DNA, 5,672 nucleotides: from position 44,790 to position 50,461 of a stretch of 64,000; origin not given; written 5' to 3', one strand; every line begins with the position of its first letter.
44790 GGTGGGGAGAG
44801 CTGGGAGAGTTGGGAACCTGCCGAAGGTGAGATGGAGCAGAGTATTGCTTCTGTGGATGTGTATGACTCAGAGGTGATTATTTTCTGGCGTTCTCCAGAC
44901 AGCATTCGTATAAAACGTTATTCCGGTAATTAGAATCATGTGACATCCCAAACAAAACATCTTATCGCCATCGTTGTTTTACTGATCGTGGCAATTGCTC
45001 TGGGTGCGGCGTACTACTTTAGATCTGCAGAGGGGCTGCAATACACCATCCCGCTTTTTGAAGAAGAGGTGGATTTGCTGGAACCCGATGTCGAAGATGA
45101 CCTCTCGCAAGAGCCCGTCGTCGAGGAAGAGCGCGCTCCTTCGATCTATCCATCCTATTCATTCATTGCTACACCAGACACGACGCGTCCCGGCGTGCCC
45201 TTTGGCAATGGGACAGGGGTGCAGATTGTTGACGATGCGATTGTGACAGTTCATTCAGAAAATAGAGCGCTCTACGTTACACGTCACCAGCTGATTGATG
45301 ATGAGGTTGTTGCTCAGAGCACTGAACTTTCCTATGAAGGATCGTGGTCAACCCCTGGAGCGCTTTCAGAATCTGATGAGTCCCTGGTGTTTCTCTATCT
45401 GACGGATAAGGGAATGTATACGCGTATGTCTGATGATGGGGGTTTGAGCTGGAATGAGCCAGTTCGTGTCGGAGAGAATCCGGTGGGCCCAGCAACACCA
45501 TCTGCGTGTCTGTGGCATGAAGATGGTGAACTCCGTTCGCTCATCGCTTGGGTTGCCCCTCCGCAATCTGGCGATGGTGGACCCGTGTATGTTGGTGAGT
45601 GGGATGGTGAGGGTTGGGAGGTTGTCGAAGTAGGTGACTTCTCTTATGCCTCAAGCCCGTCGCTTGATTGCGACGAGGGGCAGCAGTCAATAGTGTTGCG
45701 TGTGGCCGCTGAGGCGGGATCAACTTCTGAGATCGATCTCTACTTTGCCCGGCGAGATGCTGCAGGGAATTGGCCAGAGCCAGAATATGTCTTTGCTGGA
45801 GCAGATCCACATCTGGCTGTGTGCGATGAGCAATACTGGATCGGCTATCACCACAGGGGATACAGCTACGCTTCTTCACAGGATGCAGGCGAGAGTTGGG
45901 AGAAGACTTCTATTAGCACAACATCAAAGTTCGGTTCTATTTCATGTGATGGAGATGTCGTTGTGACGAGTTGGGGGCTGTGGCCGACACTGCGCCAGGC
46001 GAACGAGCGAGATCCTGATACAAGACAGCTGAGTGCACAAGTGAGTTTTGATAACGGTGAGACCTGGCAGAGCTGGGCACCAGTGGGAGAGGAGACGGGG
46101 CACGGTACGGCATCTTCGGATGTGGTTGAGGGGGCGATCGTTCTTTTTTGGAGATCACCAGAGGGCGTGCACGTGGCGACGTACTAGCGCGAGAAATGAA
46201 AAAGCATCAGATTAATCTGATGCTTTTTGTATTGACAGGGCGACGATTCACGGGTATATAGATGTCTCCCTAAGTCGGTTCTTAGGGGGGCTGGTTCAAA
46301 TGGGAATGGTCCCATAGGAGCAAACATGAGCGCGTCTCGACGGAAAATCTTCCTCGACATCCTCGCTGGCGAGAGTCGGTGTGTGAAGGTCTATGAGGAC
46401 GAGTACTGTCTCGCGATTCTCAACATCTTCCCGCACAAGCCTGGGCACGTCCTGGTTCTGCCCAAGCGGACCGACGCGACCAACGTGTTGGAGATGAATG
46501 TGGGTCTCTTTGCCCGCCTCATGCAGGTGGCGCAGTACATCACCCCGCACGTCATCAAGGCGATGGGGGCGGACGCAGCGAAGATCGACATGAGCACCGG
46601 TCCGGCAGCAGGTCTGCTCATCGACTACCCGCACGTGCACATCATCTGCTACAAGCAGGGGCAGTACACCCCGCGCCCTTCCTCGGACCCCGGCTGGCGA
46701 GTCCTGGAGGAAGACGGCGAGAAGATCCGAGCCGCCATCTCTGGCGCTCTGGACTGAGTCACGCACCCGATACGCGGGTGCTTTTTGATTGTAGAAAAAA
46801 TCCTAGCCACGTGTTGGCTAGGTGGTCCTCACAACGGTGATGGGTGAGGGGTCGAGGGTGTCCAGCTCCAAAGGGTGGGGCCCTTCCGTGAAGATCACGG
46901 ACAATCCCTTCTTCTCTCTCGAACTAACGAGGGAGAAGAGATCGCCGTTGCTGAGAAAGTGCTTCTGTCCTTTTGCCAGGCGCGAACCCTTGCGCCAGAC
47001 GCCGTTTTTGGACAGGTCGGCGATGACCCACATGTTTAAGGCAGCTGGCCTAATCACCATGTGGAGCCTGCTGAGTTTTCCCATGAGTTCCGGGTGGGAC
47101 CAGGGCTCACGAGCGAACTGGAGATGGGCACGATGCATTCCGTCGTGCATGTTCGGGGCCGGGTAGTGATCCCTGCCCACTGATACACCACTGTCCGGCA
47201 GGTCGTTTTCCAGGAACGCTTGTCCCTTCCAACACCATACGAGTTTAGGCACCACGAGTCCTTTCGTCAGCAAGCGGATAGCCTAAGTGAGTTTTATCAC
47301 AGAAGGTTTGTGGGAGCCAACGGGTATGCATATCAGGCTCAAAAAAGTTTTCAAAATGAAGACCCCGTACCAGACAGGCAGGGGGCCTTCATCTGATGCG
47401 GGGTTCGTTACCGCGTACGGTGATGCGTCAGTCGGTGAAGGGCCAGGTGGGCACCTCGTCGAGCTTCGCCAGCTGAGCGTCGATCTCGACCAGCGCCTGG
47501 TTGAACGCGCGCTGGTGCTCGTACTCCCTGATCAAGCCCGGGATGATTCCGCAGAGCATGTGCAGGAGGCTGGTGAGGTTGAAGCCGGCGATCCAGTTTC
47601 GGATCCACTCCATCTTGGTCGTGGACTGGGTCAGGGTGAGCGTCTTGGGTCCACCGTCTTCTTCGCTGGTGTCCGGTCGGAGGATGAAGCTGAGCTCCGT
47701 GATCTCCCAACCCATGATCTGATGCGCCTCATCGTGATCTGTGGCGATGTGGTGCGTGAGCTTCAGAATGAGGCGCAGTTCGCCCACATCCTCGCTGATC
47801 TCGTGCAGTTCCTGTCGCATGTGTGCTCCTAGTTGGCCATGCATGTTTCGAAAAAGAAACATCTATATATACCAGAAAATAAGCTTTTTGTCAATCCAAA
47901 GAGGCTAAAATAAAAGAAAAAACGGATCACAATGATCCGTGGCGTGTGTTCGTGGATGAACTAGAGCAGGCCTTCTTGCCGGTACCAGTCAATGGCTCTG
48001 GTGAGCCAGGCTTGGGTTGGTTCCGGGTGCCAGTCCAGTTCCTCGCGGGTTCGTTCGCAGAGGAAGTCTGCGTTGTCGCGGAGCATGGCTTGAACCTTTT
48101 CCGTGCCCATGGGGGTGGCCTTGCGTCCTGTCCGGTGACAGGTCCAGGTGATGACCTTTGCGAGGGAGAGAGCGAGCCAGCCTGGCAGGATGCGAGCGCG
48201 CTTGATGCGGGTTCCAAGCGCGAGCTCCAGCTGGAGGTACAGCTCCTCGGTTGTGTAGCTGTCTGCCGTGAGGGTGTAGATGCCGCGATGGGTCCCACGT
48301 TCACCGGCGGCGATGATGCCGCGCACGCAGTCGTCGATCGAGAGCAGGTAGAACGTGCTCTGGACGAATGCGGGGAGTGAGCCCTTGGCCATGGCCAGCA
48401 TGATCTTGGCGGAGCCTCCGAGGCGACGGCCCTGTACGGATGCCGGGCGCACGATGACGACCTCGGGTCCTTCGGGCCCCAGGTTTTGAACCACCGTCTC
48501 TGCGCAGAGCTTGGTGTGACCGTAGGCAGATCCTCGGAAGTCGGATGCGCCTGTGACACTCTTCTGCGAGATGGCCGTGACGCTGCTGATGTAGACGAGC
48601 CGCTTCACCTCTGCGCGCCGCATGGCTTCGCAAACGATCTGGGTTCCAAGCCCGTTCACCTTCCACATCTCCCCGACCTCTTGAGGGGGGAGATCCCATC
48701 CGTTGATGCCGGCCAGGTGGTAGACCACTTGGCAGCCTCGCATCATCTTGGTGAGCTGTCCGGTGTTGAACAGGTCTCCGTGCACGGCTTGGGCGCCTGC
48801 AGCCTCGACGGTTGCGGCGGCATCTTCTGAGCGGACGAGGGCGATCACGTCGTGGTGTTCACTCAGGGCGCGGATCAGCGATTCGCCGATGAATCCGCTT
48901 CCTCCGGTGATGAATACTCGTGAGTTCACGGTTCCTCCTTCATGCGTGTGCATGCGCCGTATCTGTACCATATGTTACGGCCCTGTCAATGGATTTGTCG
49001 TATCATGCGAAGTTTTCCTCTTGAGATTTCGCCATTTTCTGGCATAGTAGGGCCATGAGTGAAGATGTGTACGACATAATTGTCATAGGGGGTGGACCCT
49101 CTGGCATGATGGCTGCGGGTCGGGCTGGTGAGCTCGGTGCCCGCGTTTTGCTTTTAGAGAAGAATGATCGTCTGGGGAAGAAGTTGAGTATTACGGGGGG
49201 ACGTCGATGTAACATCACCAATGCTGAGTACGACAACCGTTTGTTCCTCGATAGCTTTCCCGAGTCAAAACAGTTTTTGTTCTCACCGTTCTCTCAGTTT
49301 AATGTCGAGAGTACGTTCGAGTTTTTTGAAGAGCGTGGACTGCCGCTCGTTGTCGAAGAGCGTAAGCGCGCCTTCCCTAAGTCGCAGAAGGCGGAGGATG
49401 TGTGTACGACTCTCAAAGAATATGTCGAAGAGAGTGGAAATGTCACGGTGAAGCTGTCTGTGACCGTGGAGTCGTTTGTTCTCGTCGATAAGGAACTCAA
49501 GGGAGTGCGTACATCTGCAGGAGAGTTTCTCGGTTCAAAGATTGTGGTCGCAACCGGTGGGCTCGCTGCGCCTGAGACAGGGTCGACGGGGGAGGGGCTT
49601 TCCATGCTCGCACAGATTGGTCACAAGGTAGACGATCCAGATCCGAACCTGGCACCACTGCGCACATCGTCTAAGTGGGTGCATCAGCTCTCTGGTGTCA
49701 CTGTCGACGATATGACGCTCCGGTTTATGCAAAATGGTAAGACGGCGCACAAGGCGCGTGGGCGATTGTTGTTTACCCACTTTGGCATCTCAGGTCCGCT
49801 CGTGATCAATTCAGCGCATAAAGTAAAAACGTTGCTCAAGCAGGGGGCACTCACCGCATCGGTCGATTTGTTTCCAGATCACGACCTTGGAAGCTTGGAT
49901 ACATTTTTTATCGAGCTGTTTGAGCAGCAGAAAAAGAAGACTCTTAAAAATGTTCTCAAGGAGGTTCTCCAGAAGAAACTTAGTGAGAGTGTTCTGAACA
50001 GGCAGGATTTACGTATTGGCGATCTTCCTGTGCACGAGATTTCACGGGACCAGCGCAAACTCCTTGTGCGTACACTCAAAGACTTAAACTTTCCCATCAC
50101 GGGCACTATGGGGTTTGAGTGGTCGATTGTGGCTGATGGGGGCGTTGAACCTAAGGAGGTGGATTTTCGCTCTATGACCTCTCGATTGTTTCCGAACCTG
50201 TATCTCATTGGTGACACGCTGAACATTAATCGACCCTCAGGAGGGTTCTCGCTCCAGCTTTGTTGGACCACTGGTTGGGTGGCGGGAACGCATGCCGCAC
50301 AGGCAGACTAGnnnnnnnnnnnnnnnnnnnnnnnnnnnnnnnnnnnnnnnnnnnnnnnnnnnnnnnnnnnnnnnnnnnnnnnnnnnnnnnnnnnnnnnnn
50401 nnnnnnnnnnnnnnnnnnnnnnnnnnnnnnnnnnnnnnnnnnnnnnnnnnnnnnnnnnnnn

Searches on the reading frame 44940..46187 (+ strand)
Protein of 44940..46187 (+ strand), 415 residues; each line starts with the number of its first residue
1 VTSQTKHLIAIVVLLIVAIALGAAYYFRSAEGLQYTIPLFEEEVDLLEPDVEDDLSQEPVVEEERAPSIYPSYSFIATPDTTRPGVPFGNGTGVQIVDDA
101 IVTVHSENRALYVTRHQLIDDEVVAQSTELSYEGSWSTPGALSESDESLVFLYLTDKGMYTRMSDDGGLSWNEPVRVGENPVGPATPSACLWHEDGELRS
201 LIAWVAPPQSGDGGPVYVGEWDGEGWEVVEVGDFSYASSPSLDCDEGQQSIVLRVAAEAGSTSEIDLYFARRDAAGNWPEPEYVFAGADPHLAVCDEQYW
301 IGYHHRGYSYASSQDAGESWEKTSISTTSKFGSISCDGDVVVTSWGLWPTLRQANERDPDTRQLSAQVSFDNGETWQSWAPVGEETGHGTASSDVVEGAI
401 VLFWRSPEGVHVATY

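Call 10: search_protein_families(library=pfam, proteins=[window:44940-46187:+], max_evalue=0.001)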
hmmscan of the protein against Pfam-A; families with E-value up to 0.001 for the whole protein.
window:44940-46187:+ (415 aa): 1 family
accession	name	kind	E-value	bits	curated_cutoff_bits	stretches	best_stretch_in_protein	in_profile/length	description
PF02012.26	BNR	-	7.3e-07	28.7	27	0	367-377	1-11/12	BNR/Asp-box repeat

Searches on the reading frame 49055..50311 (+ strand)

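Call 10: search_protein_families(library=pfam, proteins=[window:49055-50311:+], max_evalue=0.001)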
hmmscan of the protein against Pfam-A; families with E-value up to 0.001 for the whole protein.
window:49055-50311:+ (418 aa): 12 families
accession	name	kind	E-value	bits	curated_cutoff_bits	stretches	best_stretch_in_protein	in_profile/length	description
PF03486.20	HI0933_like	-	8.9e-69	232.1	50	1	7-412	2-243/244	HI0933-like protein Rossmann domain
PF22780.1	HI0933_like_1st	-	1e-32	113.7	27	1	197-359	2-165/165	HI0933-like protein barrel and H2TH domain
PF12831.13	FAD_oxidored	-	6.7e-09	36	27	1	7-48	1-42/416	FAD dependent oxidoreductase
PF01134.28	GIDA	-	2.7e-08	33.7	22.1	1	7-41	1-36/391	Glucose inhibited division protein A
PF07992.20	Pyr_redox_2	-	1.3e-07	31.7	26.1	1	6-40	1-36/291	Pyridine nucleotide-disulphide oxidoreductase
PF13738.12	Pyr_redox_3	-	1.6e-07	31.3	30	0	85-181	49-147/305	Pyridine nucleotide-disulphide oxidoreductase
PF01266.30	DAO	-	1.4e-06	28.6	27.9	1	7-42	1-36/353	FAD dependent oxidoreductase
PF00070.33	Pyr_redox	-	2.5e-06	28.4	22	0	8-43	2-37/82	Pyridine nucleotide-disulphide oxidoreductase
PF13450.12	NAD_binding_8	-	5.3e-06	27.1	21.9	1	10-41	1-32/68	NAD(P)-binding Rossmann-like domain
PF00890.30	FAD_binding_2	-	6.1e-06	26.1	20.4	1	7-46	1-40/414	FAD binding domain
PF01262.27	AlaDh_PNT_C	-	0.00026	20.9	23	1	8-57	31-81/214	Alanine dehydrogenase/PNT, C-terminal domain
PF01494.25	FAD_binding_3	-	0.0003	20.6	22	1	7-38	3-34/349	FAD binding domain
